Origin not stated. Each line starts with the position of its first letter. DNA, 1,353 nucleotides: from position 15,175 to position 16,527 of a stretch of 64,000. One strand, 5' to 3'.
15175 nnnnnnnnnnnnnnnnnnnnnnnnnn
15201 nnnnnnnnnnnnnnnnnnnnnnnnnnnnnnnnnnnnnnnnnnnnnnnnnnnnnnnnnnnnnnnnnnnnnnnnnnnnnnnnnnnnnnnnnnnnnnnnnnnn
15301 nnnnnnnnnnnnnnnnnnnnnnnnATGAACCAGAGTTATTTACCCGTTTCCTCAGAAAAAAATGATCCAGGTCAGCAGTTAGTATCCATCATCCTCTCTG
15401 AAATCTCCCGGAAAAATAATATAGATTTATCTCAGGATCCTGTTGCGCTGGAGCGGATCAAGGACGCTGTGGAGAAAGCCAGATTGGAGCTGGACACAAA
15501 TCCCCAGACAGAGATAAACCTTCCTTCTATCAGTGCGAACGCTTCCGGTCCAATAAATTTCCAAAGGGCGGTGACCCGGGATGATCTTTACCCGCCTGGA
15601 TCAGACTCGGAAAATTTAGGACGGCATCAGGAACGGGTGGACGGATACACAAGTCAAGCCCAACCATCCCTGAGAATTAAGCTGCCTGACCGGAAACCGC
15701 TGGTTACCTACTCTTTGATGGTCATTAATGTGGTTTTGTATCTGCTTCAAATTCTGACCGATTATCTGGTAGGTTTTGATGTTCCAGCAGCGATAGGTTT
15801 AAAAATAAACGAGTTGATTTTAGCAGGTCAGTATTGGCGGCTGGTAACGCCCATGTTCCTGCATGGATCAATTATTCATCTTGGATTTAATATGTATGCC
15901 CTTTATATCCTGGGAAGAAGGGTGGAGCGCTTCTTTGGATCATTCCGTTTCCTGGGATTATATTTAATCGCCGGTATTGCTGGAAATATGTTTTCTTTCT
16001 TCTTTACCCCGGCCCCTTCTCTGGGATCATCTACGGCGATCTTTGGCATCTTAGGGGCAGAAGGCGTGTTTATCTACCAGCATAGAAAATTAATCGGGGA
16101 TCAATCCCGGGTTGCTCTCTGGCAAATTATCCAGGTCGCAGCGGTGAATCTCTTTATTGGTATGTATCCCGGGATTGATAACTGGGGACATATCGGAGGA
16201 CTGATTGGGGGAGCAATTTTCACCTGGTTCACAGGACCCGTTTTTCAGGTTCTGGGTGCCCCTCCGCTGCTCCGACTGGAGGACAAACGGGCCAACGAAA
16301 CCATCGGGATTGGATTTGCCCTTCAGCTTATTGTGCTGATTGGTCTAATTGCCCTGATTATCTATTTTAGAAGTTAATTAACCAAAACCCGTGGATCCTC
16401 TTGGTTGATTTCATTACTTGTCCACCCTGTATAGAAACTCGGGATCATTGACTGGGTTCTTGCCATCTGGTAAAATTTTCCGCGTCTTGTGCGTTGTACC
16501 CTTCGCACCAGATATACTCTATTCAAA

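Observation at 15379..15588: Rhomboid protease whose cytoplasmic N-terminus is an isolated Hsp70 subdomain-IIB-like module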

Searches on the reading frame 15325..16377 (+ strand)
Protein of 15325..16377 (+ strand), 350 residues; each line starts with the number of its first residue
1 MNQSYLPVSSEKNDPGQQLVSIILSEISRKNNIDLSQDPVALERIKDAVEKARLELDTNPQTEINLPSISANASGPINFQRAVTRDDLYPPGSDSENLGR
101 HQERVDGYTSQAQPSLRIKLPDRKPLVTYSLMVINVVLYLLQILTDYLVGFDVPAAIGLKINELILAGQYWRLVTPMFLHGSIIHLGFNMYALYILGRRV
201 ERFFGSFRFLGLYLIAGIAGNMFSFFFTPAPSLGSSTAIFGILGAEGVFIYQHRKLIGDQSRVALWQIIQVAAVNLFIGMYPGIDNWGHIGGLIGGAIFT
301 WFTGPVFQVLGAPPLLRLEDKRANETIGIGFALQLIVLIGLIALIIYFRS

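Call 4: search_protein_families(library=pfam, proteins=[window:15325-16377:+], max_evalue=1)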
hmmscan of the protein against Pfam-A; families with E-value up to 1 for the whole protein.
window:15325-16377:+ (350 aa): 3 families
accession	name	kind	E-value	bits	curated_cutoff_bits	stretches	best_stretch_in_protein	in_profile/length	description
PF01694.28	Rhomboid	-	5.5e-38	130.8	22.6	1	168-303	2-140/143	Rhomboid domain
PF00012.26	HSP70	-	1.3e-10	40.6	20.6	1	17-88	228-298/599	Hsp70 protein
PF08551.15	DUF1751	-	0.0025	18.8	22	1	170-228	8-66/99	Eukaryotic integral membrane protein (DUF1751)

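Call 5: find_homologous_proteins(query=window:15325-16374:+, max_evalue=1e-10)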
Query window:15325-16374:+ (350 aa): 2533 proteins with E <= 1e-10 among 8000 candidates; the best 120 are listed.
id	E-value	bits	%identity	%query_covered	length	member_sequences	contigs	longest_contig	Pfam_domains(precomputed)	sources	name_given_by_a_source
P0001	2.1e-213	726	93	100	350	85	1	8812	PF00012.27,PF01694.29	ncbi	-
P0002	1.2e-205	700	89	100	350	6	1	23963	PF00012.27,PF01694.29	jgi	-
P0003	2.8e-200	682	88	100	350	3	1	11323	PF00012.27,PF01694.29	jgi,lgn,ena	-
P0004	2.2e-198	676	87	100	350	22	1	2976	PF00012.27,PF01694.29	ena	-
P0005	9.0e-198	674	87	100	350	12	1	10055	PF00012.27,PF01694.29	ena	-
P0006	2.0e-191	653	84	100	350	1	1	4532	PF00012.27,PF01694.29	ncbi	-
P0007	2.9e-189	646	85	100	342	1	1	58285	PF00012.27,PF01694.29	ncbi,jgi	-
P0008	1.9e-180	617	80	100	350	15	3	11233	PF00012.27,PF01694.29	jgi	jgi:rhomboid protease GluP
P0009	3.4e-180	616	81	100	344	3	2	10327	PF00012.27,PF01694.29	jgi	jgi:rhomboid protease GluP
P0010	3.6e-168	577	74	96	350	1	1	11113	PF00012.27,PF01694.29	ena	-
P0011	6.7e-167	573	73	100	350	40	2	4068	PF00012.27,PF01694.29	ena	-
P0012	4.7e-164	563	73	95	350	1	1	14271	PF00012.27,PF01694.29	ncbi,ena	-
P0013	4.6e-152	524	98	70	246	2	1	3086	PF01694.29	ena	-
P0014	1.5e-148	512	67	100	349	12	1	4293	PF00012.27,PF01694.29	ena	-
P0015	1.9e-148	512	70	100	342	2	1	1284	PF00012.27,PF01694.29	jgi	-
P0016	2.3e-148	512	69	100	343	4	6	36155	PF00012.27,PF01694.29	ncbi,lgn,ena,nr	ncbi:MAG: rhomboid family intramembrane serine protease [Anaerolineales bacterium]|nr:rhomboid famil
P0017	1.1e-146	506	65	95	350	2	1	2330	PF00012.27,PF01694.29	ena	-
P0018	2.9e-145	502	69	100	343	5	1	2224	PF00012.27,PF01694.29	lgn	-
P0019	2.3e-144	499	68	100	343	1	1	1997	PF00012.27,PF01694.29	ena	-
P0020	3.6e-141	488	92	70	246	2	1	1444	PF01694.29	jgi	jgi:rhomboid protease GluP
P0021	1.0e-139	483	63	99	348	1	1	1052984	PF00012.27,PF01694.29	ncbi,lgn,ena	-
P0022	9.7e-138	477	61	100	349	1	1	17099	PF00012.27,PF01694.29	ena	-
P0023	1.2e-137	477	63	100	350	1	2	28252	PF00012.27,PF01694.29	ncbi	-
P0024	1.7e-136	473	61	100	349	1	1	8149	PF00012.27,PF01694.29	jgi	jgi:rhomboid protease GluP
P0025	3.3e-135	469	62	100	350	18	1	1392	PF00012.27,PF01694.29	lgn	-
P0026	9.7e-135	467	62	100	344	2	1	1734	PF00012.27,PF01694.29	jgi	jgi:rhomboid protease GluP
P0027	1.1e-134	467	65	93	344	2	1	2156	PF00012.27,PF01694.29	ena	-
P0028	2.2e-134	466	61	100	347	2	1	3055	PF01694.29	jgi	-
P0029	8.8e-134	464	61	100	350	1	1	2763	PF00012.27,PF01694.29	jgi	jgi:rhomboid protease GluP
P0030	9.5e-134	464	61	100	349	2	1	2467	PF00012.27,PF01694.29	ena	-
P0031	1.6e-133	463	63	94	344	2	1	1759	PF00012.27,PF01694.29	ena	-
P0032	2.9e-133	462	63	100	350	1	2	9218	PF00012.27,PF01694.29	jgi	jgi:rhomboid protease GluP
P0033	2.3e-132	459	61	99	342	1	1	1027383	PF00012.27,PF01694.29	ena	-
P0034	7.1e-131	454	60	93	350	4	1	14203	PF00012.27,PF01694.29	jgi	jgi:rhomboid protease GluP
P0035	8.8e-131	454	61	93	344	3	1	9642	PF00012.27,PF01694.29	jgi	jgi:rhomboid protease GluP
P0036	9.6e-131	454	62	100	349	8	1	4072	PF00012.27,PF01694.29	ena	-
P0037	1.2e-130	454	61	100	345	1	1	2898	PF00012.27,PF01694.29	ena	-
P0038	4.9e-130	452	59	94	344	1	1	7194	PF00012.27,PF01694.29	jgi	jgi:rhomboid protease GluP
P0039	7.7e-130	451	63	93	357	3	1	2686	PF00012.27,PF01694.29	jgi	jgi:rhomboid protease GluP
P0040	8.9e-130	451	60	100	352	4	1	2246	PF00012.27,PF01694.29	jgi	jgi:rhomboid protease GluP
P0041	3.2e-129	449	59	95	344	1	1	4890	PF00012.27,PF01694.29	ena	-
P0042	9.3e-129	447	59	94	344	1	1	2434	PF00012.27,PF01694.29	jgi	jgi:rhomboid protease GluP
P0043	3.5e-128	445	60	100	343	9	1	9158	PF00012.27,PF01694.29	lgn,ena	-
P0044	4.2e-128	445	60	100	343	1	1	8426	PF00012.27,PF01694.29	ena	-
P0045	5.3e-128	445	59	95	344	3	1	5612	PF00012.27,PF01694.29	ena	-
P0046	7.9e-128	444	60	95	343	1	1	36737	PF00012.27,PF01694.29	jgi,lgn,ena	-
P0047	1.2e-127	444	64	88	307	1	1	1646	PF00012.27,PF01694.29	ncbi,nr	ncbi:MAG: rhomboid family intramembrane serine protease, partial [Anaerolineales bacterium]|nr:rhomb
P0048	2.6e-127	443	61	100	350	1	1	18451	PF00012.27,PF01694.29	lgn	-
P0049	2.6e-127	443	60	94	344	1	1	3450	PF00012.27,PF01694.29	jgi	jgi:rhomboid protease GluP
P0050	7.3e-126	438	60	96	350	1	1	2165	PF00012.27,PF01694.29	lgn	-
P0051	2.9e-125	436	58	100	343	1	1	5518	PF00012.27,PF01694.29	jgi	jgi:rhomboid protease GluP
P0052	3.8e-125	435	59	99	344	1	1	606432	PF00012.27,PF01694.29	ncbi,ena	-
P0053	6.1e-125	435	59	100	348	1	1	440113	PF01694.29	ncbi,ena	-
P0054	7.4e-125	434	58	100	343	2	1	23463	PF00012.27,PF01694.29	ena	-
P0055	1.6e-123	430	58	99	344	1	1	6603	PF00012.27,PF01694.29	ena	-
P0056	4.1e-123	429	59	100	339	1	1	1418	PF00012.27,PF01694.29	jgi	jgi:rhomboid protease GluP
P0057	6.3e-123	428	59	100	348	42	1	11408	PF00012.27,PF01694.29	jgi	jgi:rhomboid protease GluP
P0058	1.1e-122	427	59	99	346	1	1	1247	PF00012.27,PF01694.29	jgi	jgi:membrane associated rhomboid family serine protease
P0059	1.2e-122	427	59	100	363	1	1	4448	PF00012.27,PF01694.29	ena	-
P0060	3.4e-122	426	58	100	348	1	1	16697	PF00012.27,PF01694.29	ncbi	-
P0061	4.0e-122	425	59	100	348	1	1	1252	PF00012.27,PF01694.29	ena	-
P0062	4.6e-122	425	58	93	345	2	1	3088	PF00012.27,PF01694.29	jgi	jgi:rhomboid protease GluP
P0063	1.0e-121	424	56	93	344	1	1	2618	PF00012.27,PF01694.29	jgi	jgi:rhomboid protease GluP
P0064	1.4e-121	424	60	100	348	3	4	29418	PF00012.27,PF01694.29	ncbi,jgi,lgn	jgi:rhomboid protease GluP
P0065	2.4e-121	423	57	100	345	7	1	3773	PF00012.27,PF01694.29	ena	-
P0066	3.5e-121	422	60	100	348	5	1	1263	PF00012.27,PF01694.29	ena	-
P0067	4.7e-121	422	58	100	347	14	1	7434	PF00012.27,PF01694.29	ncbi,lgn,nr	ncbi:MAG: rhomboid family intramembrane serine protease [Anaerolineales bacterium]|nr:rhomboid famil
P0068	7.9e-121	421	56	98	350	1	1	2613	PF00012.27,PF01694.29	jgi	jgi:rhomboid protease GluP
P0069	8.4e-121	421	55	100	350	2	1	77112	PF00012.27,PF01694.29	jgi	jgi:rhomboid protease GluP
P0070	1.0e-120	421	59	97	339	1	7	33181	PF00012.27,PF01694.29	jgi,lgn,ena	-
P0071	1.3e-120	420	56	100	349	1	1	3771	PF00012.27,PF01694.29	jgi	jgi:rhomboid protease GluP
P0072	1.5e-120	420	57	100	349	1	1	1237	PF00012.27,PF01694.29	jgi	jgi:rhomboid protease GluP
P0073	2.0e-120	420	61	93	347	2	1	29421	PF00012.27,PF01694.29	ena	-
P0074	2.1e-120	420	57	92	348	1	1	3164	PF00012.27,PF01694.29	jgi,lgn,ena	-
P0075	2.4e-120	420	60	100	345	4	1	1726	PF00012.27,PF01694.29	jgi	-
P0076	1.0e-119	418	56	95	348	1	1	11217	PF00012.27,PF01694.29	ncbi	ncbi:MAG: rhomboid family intramembrane serine protease [Anaerolineales bacterium]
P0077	2.0e-119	417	57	96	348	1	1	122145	PF00012.27,PF01694.29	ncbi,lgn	-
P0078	2.5e-119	416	56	100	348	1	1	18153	PF00012.27,PF01694.29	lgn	-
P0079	3.3e-119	416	59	93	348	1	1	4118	PF00012.27,PF01694.29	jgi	-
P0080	4.5e-119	415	58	95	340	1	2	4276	PF00012.27,PF01694.29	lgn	-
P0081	6.6e-119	415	61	93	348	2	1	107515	PF00012.27,PF01694.29,PF08551.16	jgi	-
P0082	6.8e-119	415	59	93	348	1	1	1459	PF01694.29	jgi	-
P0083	1.7e-118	414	59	100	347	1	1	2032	PF00012.27,PF01694.29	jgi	-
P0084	2.0e-118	413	60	93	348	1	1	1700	PF00012.27,PF01694.29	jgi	-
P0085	1.2e-117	411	57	95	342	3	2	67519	PF00012.27,PF01694.29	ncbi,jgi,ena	ncbi:MAG: rhomboid family intramembrane serine protease [Anaerolineales bacterium]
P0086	1.4e-117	411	55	100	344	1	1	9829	PF00012.27,PF01694.29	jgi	jgi:rhomboid protease GluP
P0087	9.2e-117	408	58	100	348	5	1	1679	PF00012.27,PF01694.29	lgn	-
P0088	1.4e-116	407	57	92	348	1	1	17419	PF00012.27,PF01694.29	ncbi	-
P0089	1.5e-116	407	57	100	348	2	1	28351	PF00012.27,PF01694.29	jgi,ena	-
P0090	2.1e-116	407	56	99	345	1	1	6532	PF00012.27,PF01694.29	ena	-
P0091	4.6e-116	406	57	93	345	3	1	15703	PF00012.27,PF01694.29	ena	-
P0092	7.1e-116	405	57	95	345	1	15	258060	PF00012.27,PF01694.29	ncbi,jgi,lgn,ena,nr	ncbi:MAG TPA: rhomboid family intramembrane serine protease [Chloroflexi bacterium]|nr:MAG: hypothet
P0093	1.3e-115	404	56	99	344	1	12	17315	PF00012.27,PF01694.29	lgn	-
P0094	1.4e-115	404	57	92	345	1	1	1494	PF00012.27,PF01694.29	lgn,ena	-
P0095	2.2e-115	403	56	100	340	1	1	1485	PF00012.27,PF01694.29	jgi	jgi:rhomboid protease GluP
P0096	7.0e-115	402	54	99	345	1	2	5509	PF00012.27,PF01694.29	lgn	-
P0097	1.0e-114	401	55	100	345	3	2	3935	PF00012.27,PF01694.29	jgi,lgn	-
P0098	2.3e-114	400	54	100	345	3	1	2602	PF00012.27,PF01694.29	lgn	-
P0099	2.5e-114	400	58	100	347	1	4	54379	PF00012.27,PF01694.29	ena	-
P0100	3.6e-114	399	55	98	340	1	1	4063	PF00012.27,PF01694.29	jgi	jgi:rhomboid protease GluP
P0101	6.6e-114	398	55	99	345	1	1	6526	PF01694.29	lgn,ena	-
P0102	8.0e-114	398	56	93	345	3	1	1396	PF00012.27,PF01694.29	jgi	jgi:rhomboid protease GluP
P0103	1.0e-113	398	53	100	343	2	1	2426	PF00012.27,PF01694.29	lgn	-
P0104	1.5e-113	397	56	100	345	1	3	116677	PF00012.27,PF01694.29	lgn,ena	-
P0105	2.5e-113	397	55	93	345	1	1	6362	PF00012.27,PF01694.29,PF08551.16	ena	-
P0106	2.6e-113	397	54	100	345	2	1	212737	PF00012.27,PF01694.29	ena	-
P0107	6.0e-113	395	54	100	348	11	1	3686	PF00012.27,PF01694.29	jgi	-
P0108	7.5e-113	395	56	99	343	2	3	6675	PF00012.27,PF01694.29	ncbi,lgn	-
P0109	9.5e-113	395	54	95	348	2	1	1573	PF00012.27,PF01694.29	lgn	-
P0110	1.0e-112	395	56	95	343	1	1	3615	PF00012.27,PF01694.29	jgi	jgi:rhomboid protease GluP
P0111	1.2e-112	394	57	92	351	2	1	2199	PF00012.27,PF01694.29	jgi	-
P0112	1.4e-112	394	53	100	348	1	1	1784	PF00012.27,PF01694.29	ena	-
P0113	1.5e-112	394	53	100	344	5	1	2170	PF00012.27,PF01694.29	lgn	-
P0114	1.8e-112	394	54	96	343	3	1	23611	PF00012.27,PF01694.29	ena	-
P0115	2.3e-112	393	54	100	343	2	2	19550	PF00012.27,PF01694.29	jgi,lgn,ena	jgi:rhomboid protease GluP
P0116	4.8e-112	392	55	100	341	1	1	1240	PF00012.27,PF01694.29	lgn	-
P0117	5.5e-112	392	54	100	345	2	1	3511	PF00012.27,PF01694.29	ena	-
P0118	5.5e-112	392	57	100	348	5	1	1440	PF00012.27,PF01694.29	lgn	-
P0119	6.4e-112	392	54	96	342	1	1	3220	PF00012.27,PF01694.29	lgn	-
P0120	8.0e-112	392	64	82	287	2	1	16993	PF00012.27,PF01694.29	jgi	-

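Call 21: find_related_loci(query=window:15325-16374:+, collection=genome_contigs, flank=6000)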
Query window:15325-16374:+ (350 aa) in genome_contigs; peptide patterns used: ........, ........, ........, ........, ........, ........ (x = any residue, [..] = any of these).
70 stretches matched a pattern; 4 encode a relative of the query (tblastn E <= 1e-3); 4 distinct loci.
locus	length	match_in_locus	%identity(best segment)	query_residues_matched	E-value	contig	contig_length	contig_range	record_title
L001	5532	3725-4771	88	1-349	0e+0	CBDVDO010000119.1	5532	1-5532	MAG TPA_asm: uncultured Anaerolineales bacterium isolate SRR21487743_metabat2_18 genome assembly, contig: ERZ25748485.70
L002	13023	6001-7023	85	1-349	0e+0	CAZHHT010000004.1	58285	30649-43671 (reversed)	MAG TPA_asm: uncultured Anaerolineales bacterium isolate binchicken_co228_499 genome assembly, contig: NODE_521_length_5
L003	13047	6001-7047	88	1-349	0e+0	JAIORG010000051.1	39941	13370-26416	MAG: Anaerolineales bacterium isolate SMBSF12 20072_Bin_6_contigs_1_c_000000000106, whole genome shotgun sequence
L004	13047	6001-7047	81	1-349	3e-179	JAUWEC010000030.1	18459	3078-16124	MAG: Chloroflexota bacterium isolate CSMAG_2180 CSMAG_2180_k141_1450304_length_18459_cov_9.0000, whole genome shotgun se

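Call 22: predict_structure(alignment_id=A2)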
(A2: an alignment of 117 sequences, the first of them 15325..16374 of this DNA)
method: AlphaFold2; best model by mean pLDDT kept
length: 350 residues; sequences in the alignment: 117
mean_pLDDT: 82.8   pTM: 0.67
mean pLDDT of the five models: 82.8, 82.5, 82.2, 78.7, 77.1
residues with pLDDT >= 90: 173; 70-90: 122; 50-70: 17; < 50: 38
segments of 3 or more residues with pLDDT < 50: 1-12, 91-116
pLDDT, mean of each block of 10 residues (from residue 1): 33 71 87 81 87 86 87 78 80 34 31 52 91 97 96 92 93 94 91 94 94 97 91 88 96 87 89 81 80 97 90 76 89 97 92
secondary structure, 60 per line:
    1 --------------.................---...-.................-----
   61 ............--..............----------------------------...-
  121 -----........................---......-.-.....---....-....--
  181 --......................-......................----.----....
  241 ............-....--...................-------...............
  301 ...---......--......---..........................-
elements in order: H15-31 H39-55 E61-72 E75-84 H85-88 E117-119 H126-149 H153-158 H162-166 H170-173 H175-178 H183-204 H206-227 H237-252 H254-257 H260-278 H286-303 E307-312 E315-320 H324-349

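Call 38: list_cluster_members(proteins=[P0113, P0114, P0119, P0021, P0033, P0124, P0128, P0148, P0132, P0123])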
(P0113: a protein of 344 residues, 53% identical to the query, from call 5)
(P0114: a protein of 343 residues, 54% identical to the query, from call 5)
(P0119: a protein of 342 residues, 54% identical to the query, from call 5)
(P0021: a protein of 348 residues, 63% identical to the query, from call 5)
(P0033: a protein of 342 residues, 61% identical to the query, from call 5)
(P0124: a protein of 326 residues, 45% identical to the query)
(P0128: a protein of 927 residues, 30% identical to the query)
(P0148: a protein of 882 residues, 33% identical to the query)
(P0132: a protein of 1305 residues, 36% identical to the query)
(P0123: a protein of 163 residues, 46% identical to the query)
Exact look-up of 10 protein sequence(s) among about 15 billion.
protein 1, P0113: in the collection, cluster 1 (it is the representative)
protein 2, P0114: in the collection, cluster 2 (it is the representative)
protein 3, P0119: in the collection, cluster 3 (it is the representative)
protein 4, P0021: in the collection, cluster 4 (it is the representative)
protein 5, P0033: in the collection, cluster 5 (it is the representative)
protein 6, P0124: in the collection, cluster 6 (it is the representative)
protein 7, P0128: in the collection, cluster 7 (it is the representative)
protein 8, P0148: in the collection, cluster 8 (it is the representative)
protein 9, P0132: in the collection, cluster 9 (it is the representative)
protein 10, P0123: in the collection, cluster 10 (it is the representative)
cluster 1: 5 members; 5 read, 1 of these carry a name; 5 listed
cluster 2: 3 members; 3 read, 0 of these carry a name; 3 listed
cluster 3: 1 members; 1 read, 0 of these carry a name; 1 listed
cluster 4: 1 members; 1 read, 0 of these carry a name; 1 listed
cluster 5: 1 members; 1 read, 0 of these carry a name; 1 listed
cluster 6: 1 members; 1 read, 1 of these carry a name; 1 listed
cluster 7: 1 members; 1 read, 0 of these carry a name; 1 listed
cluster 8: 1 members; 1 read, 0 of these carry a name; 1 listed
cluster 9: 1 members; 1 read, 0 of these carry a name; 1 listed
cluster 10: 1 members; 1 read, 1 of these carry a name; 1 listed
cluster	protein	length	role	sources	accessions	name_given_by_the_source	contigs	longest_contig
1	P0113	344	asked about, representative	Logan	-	-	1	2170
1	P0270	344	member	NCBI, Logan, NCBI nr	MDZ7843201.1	MAG: rhomboid family intramembrane serine protease [Anaerolineales bacterium] | rhomboid family intramembrane serine protease [Anaerolineales bacterium]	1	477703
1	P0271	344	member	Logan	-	-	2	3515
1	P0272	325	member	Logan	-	-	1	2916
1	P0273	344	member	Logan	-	-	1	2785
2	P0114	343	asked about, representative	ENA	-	-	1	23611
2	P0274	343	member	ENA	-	-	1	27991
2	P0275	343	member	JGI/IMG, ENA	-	-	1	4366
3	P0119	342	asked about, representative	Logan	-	-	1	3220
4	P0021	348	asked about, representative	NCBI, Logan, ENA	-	-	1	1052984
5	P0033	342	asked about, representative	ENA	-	-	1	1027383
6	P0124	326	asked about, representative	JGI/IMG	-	hypothetical protein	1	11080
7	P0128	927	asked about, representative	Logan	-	-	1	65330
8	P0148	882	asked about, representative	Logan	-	-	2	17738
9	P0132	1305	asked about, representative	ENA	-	-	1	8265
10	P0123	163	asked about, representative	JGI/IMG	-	molecular chaperone DnaK (HSP70)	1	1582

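Call 39: find_encoding_contigs(protein=P0021, flank=6000, max_places=2)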
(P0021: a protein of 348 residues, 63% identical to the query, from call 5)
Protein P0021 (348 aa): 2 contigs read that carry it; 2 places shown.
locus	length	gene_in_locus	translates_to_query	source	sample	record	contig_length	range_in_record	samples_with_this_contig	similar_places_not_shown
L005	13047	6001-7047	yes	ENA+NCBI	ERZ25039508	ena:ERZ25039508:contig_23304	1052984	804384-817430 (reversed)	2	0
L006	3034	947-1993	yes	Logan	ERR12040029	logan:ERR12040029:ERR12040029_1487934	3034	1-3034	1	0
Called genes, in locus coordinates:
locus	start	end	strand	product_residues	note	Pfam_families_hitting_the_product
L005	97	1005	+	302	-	PF01680:SOR_SNZ, PF05690:ThiG (weak)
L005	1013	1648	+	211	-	PF01174:SNO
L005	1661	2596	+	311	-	-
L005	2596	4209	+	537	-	PF19568:Spore_III_AA, PF13481:AAA_25 (faint), PF13604:AAA_30 (weak), PF00004:AAA (weak), PF03266:NTPase_1 (faint), PF13238:AAA_18 (faint), PF25516:PTPase, PF01424:R3H, +1 more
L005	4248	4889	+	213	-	PF02223:Thymidylate_kin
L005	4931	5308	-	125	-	PF09723:Zn_ribbon_8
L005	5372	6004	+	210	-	PF00625:Guanylate_kin, PF13238:AAA_18 (weak)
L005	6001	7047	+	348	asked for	PF00012:HSP70, PF01694:Rhomboid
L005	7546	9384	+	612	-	-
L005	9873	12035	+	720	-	-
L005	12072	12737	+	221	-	-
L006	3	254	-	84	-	?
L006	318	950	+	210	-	PF00625:Guanylate_kin, PF13238:AAA_18 (weak)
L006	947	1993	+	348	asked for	PF00012:HSP70, PF01694:Rhomboid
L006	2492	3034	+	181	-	?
